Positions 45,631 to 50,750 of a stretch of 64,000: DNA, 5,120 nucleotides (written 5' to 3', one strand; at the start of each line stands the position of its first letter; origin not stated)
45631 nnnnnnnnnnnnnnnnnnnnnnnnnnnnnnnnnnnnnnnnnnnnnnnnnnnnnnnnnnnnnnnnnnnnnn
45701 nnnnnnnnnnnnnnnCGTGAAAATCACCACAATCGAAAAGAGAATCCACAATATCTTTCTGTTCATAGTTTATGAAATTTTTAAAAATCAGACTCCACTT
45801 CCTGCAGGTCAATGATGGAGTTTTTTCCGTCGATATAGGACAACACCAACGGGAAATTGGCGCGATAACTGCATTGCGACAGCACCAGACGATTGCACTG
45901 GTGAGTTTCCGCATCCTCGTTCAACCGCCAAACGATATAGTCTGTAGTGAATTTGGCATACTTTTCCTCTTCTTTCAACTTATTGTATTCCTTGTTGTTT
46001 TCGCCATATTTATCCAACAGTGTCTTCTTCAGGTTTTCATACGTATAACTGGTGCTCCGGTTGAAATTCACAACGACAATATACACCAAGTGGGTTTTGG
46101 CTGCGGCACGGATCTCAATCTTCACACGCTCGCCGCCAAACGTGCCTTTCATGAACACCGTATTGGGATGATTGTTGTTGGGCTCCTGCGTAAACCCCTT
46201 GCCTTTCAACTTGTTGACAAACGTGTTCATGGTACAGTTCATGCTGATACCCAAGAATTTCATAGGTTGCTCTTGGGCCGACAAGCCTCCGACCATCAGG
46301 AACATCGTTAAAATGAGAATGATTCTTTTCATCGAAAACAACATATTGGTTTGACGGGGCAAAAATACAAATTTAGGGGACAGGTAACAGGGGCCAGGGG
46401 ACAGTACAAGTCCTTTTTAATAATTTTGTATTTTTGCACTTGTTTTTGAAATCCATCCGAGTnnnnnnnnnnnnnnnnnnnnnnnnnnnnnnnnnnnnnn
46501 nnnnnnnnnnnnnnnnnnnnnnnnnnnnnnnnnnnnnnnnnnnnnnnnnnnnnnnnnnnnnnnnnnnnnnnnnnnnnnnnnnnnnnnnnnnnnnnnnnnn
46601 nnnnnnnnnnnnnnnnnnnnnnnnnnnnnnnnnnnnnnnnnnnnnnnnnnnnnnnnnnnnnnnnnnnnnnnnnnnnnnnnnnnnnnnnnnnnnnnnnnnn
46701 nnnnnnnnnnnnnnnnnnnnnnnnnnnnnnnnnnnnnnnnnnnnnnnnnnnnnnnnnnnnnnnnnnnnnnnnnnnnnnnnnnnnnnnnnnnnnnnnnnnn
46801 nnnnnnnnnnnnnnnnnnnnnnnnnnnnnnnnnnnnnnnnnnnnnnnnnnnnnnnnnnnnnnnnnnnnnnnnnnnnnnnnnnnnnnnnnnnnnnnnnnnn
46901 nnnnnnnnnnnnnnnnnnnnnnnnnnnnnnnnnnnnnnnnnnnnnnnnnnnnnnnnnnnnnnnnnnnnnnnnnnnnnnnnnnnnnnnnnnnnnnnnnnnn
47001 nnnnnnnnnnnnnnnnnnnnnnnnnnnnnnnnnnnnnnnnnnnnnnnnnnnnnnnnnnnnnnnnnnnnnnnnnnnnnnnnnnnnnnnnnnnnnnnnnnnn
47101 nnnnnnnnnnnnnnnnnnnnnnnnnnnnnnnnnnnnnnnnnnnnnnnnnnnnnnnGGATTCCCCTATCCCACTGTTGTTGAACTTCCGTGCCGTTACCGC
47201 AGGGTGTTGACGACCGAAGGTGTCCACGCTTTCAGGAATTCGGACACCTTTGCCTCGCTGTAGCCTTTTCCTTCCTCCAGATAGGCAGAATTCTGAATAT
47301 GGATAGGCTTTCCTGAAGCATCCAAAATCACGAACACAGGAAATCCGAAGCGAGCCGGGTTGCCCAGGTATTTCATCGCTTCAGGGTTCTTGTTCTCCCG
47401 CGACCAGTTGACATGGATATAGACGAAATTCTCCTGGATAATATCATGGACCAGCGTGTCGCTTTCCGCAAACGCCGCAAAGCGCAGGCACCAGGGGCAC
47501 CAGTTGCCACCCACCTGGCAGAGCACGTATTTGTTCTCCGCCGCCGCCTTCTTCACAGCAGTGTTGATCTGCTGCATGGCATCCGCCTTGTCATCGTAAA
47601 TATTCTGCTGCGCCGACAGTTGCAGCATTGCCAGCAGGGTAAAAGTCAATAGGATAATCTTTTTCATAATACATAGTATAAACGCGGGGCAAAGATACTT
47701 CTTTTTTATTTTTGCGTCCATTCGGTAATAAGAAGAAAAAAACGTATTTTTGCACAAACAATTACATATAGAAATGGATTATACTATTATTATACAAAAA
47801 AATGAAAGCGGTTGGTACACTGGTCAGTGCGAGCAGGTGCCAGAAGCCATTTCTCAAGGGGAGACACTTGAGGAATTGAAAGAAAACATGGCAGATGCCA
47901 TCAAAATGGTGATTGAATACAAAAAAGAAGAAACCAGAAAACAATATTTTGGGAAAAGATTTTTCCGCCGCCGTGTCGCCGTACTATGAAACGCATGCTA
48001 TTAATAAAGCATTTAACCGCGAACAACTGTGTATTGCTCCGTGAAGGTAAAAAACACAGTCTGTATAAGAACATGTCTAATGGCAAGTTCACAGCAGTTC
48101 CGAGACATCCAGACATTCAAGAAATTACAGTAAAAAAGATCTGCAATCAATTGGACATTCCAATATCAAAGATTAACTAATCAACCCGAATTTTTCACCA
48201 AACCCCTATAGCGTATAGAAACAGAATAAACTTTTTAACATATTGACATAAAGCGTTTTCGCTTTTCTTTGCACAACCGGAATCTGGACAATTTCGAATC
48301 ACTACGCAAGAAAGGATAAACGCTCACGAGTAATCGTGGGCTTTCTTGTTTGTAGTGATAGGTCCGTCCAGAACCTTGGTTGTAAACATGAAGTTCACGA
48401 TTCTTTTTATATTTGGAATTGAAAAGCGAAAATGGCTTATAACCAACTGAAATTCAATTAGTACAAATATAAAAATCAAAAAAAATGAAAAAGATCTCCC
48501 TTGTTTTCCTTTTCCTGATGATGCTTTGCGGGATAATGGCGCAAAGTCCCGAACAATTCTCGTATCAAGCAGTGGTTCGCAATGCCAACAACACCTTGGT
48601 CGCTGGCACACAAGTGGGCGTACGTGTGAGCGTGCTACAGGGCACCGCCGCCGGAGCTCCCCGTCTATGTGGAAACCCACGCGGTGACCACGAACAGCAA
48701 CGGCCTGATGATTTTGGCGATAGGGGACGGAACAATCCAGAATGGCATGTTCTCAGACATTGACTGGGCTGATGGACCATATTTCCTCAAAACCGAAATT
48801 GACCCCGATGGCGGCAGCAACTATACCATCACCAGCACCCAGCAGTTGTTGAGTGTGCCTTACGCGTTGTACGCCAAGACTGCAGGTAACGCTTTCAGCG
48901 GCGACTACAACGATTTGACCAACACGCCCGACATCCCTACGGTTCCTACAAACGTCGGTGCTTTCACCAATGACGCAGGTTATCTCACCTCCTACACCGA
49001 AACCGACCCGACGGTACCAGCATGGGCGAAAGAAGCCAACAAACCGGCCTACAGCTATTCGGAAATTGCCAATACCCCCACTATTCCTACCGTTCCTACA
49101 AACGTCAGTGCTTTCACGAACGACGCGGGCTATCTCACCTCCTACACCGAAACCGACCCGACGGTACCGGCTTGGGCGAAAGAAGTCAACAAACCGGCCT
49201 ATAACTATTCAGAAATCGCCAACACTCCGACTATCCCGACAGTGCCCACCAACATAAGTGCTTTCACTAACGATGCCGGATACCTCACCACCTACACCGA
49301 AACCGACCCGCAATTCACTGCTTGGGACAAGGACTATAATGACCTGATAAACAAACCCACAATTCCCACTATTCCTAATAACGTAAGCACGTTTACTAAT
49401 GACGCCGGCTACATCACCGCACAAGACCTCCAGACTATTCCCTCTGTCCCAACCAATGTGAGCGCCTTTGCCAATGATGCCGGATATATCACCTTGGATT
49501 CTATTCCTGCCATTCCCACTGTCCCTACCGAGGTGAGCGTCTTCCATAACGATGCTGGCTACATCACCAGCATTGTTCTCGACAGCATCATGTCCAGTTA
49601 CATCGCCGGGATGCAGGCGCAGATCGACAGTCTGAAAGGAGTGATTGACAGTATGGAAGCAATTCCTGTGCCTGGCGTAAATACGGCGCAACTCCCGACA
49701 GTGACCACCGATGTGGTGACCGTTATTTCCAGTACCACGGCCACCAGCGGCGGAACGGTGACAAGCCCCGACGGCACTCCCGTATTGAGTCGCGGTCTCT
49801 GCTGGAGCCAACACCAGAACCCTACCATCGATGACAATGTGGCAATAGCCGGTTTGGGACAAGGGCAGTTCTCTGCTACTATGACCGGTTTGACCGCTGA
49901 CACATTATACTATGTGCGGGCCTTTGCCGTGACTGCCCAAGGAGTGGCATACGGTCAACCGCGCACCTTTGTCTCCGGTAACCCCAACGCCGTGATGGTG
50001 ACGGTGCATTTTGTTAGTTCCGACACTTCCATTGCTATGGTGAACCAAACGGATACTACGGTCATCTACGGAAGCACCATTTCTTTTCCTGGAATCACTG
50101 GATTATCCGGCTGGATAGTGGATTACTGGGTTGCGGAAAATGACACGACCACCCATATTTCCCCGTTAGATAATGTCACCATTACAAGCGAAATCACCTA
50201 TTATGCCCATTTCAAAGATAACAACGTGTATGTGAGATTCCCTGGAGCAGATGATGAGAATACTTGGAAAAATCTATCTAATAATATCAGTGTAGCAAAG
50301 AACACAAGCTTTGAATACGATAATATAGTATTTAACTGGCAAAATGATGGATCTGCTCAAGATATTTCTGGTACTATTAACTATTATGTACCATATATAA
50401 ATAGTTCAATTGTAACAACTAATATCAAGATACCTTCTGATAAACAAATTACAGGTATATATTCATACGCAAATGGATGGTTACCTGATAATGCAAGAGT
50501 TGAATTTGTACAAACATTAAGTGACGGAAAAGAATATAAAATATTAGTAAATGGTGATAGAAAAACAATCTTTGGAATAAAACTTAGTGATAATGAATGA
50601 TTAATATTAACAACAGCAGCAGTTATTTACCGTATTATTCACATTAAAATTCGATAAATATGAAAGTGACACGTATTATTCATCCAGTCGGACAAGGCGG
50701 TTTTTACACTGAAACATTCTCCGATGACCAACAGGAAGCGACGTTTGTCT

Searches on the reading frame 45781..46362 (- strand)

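Call 64: search_protein_families(library=pfam, proteins=[window:45781-46362:-], max_evalue=0.001)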
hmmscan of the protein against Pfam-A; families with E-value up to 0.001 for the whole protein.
window:45781-46362:- (193 aa): 1 family
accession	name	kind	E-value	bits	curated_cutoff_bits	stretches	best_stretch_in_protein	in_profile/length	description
PF04229.20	GrpB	-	0.00025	21.7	25.5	1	41-132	54-151/159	GrpB protein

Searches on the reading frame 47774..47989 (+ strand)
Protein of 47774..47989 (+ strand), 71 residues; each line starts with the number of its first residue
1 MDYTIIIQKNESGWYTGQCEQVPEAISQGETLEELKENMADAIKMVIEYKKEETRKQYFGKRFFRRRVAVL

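Call 64: search_protein_families(library=pfam, proteins=[window:47774-47989:+], max_evalue=0.001)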
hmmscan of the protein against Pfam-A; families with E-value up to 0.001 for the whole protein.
window:47774-47989:+ (71 aa): 1 family
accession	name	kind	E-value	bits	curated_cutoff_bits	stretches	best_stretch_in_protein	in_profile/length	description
PF15919.11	HicB_lk_antitox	-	0.00017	22.2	27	1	3-54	1-52/123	HicB_like antitoxin of bacterial toxin-antitoxin system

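Call 65: search_protein_families(library=padloc, proteins=[window:47774-47989:+], max_evalue=0.001)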
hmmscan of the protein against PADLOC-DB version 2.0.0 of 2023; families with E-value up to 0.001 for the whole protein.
window:47774-47989:+ (71 aa): 0 families

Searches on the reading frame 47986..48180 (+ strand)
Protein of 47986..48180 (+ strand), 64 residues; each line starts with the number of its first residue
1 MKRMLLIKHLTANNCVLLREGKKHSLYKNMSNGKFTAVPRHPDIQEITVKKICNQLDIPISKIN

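Call 64: search_protein_families(library=pfam, proteins=[window:47986-48180:+], max_evalue=0.001)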
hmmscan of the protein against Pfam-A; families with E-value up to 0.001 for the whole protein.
window:47986-48180:+ (64 aa): 1 family
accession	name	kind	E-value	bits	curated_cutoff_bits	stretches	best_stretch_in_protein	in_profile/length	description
PF07927.17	HicA_toxin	-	9e-07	29.3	27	1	6-58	4-58/58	HicA toxin of bacterial toxin-antitoxin,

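Call 65: search_protein_families(library=padloc, proteins=[window:47986-48180:+], max_evalue=0.001)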
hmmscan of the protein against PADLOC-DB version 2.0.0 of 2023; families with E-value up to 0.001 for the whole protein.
window:47986-48180:+ (64 aa): 0 families

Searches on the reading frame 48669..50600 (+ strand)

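Call 12: search_protein_families(library=pfam, proteins=[window:48669-50600:+], max_evalue=0.01)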
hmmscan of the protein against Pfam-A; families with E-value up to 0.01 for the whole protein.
window:48669-50600:+ (643 aa): 2 families
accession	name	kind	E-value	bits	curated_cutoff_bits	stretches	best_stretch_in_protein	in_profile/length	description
PF09479.16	Flg_new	-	0.0016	19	27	1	445-514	2-65/65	Listeria-Bacteroides repeat domain (List_Bact_rpt)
PF00041.27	fn3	-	0.0084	16.7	25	0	386-426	42-74/84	Fibronectin type III domain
